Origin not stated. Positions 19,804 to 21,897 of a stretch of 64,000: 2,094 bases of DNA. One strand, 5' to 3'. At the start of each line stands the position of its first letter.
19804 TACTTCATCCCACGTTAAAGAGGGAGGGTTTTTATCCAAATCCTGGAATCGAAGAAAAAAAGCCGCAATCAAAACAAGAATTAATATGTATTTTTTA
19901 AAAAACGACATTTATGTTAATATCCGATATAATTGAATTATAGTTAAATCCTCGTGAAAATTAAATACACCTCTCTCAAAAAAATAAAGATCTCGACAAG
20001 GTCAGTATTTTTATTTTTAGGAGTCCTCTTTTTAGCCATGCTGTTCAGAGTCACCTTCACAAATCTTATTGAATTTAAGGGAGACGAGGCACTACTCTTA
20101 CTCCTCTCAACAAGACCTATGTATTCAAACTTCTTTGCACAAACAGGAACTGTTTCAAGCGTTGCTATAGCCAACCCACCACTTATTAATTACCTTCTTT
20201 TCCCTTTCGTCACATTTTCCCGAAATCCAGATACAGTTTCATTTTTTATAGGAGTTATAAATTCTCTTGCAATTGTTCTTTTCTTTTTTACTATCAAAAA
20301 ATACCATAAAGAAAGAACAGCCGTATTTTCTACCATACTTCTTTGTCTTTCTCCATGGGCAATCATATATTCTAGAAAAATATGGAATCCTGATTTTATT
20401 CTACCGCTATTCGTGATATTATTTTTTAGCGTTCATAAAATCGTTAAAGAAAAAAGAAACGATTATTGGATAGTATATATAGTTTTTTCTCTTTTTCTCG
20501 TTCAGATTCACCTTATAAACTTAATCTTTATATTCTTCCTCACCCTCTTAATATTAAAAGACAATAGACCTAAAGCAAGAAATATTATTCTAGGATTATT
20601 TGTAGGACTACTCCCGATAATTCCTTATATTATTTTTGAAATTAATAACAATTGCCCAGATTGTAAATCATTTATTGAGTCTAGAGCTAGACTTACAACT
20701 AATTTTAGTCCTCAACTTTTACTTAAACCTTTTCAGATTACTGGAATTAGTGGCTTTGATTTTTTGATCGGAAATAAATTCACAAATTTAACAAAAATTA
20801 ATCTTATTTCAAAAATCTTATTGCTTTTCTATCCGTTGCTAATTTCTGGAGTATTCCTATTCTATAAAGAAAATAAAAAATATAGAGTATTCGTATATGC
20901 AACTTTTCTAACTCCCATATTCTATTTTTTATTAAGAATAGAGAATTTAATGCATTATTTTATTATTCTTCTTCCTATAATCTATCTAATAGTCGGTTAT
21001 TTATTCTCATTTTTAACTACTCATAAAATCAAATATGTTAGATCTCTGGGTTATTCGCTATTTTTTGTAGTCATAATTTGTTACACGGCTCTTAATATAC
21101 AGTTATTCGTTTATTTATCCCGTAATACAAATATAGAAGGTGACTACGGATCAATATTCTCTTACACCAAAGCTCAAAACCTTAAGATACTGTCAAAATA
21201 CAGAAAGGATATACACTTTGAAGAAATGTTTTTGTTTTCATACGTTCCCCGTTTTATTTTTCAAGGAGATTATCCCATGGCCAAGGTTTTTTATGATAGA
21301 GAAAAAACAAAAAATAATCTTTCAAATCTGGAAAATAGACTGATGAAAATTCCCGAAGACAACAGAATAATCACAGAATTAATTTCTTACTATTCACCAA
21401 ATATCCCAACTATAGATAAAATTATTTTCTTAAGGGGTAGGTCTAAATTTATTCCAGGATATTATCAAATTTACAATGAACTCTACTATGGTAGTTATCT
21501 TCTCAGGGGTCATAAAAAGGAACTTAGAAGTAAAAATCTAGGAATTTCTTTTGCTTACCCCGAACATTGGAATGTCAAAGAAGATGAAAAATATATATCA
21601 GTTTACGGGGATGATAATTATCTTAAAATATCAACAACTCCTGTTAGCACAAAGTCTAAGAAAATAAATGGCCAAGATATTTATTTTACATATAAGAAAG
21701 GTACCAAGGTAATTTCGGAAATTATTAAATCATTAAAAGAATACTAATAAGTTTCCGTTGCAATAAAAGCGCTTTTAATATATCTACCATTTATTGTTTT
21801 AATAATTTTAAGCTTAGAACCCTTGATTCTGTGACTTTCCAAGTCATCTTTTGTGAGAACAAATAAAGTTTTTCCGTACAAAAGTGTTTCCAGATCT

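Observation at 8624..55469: Uncharacterised family C (HDG...PRW...GYG) looks like a short, divergent YfhO relative sharing the YfhO C-terminal YFPGW module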

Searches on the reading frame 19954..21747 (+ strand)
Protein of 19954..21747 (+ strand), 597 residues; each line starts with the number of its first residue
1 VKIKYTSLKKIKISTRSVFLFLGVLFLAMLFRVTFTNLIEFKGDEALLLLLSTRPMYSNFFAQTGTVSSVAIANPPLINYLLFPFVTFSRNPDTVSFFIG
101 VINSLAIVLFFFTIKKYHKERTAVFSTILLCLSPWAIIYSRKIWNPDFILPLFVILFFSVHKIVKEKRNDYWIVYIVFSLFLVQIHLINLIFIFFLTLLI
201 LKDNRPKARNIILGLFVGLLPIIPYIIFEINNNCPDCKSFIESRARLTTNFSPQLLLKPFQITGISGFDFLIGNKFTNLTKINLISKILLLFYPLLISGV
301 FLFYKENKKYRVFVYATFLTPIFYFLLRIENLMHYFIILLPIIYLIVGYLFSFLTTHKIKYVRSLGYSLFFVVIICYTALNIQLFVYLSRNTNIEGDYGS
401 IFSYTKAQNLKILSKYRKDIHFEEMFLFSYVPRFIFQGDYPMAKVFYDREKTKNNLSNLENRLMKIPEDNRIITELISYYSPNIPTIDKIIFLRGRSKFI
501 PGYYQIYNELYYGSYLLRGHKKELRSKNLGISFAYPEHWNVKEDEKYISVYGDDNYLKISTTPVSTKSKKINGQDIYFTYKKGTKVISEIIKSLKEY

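Call 19: search_protein_families(library=pfam, proteins=[window:19954-21747:+], max_evalue=0.001)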
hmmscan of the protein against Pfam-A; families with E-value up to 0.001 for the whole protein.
window:19954-21747:+ (597 aa): 1 family
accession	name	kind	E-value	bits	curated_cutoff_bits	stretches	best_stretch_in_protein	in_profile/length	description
PF13231.12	PMT_2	-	4.3e-07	30.7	26.1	1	74-227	2-159/160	Dolichyl-phosphate-mannose-protein mannosyltransferase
